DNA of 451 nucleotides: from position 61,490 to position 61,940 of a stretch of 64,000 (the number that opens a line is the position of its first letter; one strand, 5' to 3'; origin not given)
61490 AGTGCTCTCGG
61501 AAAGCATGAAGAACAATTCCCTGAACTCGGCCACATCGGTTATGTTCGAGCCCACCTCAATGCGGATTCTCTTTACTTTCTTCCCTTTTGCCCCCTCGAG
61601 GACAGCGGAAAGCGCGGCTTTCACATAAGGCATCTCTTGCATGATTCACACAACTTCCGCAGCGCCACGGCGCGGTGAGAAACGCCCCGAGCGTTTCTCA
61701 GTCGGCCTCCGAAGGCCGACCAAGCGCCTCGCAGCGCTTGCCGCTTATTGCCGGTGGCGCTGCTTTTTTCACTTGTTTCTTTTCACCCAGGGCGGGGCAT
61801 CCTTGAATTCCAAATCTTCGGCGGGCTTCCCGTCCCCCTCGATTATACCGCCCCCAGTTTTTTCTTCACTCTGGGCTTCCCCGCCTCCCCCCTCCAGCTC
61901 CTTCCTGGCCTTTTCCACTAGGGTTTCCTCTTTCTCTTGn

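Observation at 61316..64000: Group-4 [NiFe] hydrogenase module (large subunit - NuoH-like - NuoI-like) with hypA separated by a repeat element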

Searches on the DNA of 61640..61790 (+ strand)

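Call 47: search_rna_families(source=window, start=61640, end=61790, threshold=evalue, max_evalue=10)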
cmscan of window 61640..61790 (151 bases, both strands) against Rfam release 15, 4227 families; matches with E-value up to 10: 8.
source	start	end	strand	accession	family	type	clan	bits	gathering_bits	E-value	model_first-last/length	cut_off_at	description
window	61655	61719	-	RF00435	ROSE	Cis-reg; thermoregulator;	-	17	45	1.4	1-94/94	no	Repression of heat shock gene expression (ROSE) element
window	61679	61740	+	RF03381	mir-2796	Gene; miRNA;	-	16.1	72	0.34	1-77/77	no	mir-2796 microRNA precursor family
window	61690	61766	+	RF02865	ncS01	Gene; sRNA;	-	12.8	58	3.8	1-110/110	no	Burkholderia sRNA 1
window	61717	61739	-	RF03001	leuA-Halobacteria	Cis-reg;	-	12.6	47.9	1.6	20-42/53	no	leuA-Halobacteria RNA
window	61650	61770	+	RF02883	BcKCsr2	Gene; sRNA;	-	11.4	40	1.5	1-129/129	no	Burkholderia sRNA 2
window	61710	61767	+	RF02398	sau-6072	Gene; sRNA;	-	11.4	50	7.4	1-53/53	no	Staphylococcus sRNA sau-6072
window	61640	61734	-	RF01732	asd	Gene; sRNA;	-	11.1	84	4.6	1-92/146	3'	MarS sRNA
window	61678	61769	+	RF02241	Xoo2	Gene; sRNA;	-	10.9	45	6.3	1-78/78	no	Xanthomonadaceae sRNA Xoo2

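Call 51: build_rna_model(alignment_id=A4, structure=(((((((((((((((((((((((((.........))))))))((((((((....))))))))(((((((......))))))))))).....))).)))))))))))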
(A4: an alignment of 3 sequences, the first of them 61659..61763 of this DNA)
Model R1 built from alignment A4 (3 sequences, 105 columns); structure: as given.
model positions 104; base pairs 40; branch points 2; effective number of sequences 0.63; information 0.59 bits per position. Calibrated on 0.2 Mb of random sequence (short: E-values are rough).
structure used (alignment columns):
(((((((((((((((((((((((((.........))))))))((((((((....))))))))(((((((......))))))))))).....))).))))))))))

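Call 52: search_with_rna_model(model_id=R1, sources=[window, L001, L002, L003, L004, L005], max_evalue=10, show_alignments=8)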
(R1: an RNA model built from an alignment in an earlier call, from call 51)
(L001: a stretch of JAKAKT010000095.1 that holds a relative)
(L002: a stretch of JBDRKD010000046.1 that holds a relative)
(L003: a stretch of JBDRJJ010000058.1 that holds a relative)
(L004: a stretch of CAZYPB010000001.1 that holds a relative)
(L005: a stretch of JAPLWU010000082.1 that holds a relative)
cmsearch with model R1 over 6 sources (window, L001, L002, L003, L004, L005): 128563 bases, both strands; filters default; matches with E-value up to 10: 9.
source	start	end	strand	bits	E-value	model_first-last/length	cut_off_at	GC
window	56250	56353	+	116.2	3.1e-24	1-104/104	no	0.66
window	61659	61763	+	111.1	4.6e-23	1-104/104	no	0.7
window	10502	10605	+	104.5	1.6e-21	1-104/104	no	0.78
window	4515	4622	+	55.1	4.8e-10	1-104/104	no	0.74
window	56250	56353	-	50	7.2e-09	1-104/104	no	0.66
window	61659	61763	-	47.5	2.8e-08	1-104/104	no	0.7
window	10502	10605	-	45.3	9e-08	1-104/104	no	0.78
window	11705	11805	+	37.7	5.2e-06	1-104/104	no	0.68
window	4518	4619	-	27.3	0.0014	1-104/104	no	0.75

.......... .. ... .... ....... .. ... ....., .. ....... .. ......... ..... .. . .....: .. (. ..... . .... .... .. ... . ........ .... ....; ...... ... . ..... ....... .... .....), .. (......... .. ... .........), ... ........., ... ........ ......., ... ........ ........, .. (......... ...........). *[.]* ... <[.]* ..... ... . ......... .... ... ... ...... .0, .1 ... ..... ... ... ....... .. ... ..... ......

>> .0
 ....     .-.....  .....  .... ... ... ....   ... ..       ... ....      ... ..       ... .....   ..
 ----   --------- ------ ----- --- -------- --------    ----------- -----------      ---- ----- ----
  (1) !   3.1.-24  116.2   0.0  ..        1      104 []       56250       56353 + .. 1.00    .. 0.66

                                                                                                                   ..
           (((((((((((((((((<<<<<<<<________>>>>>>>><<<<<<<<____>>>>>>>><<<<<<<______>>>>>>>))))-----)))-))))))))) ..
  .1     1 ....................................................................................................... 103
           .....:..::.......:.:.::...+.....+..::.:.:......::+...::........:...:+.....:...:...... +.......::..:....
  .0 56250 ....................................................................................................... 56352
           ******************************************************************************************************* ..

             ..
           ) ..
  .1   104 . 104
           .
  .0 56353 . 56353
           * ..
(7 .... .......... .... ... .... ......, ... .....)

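Call 58: search_with_rna_model(model_id=R1, sources=[L081, L082, L083, L084, L085, L086, L087, L088, L089, L090, L091, L092, L093, L094, L095, L096, L097, L098, L099, L100, L101, L102, L103, L104, L105, L106, L107, L108, L109, L110, L111, L112, L113, L114, L115, L116], max_evalue=0.01)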
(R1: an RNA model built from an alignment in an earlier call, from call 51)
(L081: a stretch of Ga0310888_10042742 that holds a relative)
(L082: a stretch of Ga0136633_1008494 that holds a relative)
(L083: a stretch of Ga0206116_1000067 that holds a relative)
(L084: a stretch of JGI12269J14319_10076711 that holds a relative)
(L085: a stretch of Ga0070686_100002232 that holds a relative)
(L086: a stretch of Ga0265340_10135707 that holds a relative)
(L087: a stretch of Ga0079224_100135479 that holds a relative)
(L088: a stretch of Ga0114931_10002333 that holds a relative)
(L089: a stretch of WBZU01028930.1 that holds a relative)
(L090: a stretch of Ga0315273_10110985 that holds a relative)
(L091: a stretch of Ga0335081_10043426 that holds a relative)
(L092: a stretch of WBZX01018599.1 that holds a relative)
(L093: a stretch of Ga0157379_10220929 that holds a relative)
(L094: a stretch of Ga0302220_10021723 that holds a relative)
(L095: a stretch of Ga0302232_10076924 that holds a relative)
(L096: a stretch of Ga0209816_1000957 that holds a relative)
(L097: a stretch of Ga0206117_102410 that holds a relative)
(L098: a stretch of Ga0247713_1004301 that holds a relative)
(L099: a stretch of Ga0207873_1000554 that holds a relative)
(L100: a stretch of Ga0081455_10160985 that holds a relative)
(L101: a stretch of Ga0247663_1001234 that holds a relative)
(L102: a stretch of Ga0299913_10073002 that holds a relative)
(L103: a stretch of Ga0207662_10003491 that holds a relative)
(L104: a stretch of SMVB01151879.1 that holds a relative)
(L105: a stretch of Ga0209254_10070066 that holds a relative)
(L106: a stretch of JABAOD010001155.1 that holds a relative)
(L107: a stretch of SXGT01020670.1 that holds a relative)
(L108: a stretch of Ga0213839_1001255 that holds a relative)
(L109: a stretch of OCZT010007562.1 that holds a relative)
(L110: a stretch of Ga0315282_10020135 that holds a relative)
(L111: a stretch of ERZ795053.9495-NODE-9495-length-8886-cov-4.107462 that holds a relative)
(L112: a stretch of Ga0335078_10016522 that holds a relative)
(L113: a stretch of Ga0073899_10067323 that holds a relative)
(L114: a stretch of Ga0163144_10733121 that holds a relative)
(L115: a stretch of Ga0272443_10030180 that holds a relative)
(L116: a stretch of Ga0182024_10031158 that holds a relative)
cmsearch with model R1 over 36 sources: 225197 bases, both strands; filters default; matches with E-value up to 0.01: 0.
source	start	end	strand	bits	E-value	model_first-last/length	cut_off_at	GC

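Call 81: search_with_rna_model(model_id=R1, source=window, filters=off, max_evalue=1)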
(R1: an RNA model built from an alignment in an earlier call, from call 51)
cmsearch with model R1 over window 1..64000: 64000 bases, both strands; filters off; matches with E-value up to 1: 10.
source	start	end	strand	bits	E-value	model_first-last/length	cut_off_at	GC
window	56250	56353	+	116.2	1.6e-24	1-104/104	no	0.66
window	61659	61763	+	111.1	2.3e-23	1-104/104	no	0.7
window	10502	10605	+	104.4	8.2e-22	1-104/104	no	0.78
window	4515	4622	+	55.1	2.4e-10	1-104/104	no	0.74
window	56250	56353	-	50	3.6e-09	1-104/104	no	0.66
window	61659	61763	-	47.5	1.4e-08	1-104/104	no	0.7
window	10502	10605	-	45.3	4.5e-08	1-104/104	no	0.78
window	11705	11805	+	37.7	2.6e-06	1-104/104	no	0.68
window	4515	4622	-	32.5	4.3e-05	1-104/104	no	0.74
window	11709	11793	-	25.2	0.0021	14-90/104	no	0.69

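Call 85: search_with_rna_model(model_id=R1, sources=[L212, L213, L214], max_evalue=1)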
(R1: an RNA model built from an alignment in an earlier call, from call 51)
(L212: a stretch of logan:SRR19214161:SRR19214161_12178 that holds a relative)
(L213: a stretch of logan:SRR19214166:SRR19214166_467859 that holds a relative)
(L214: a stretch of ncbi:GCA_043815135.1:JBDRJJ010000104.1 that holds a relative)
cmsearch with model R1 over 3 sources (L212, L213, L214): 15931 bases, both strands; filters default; matches with E-value up to 1: 0.
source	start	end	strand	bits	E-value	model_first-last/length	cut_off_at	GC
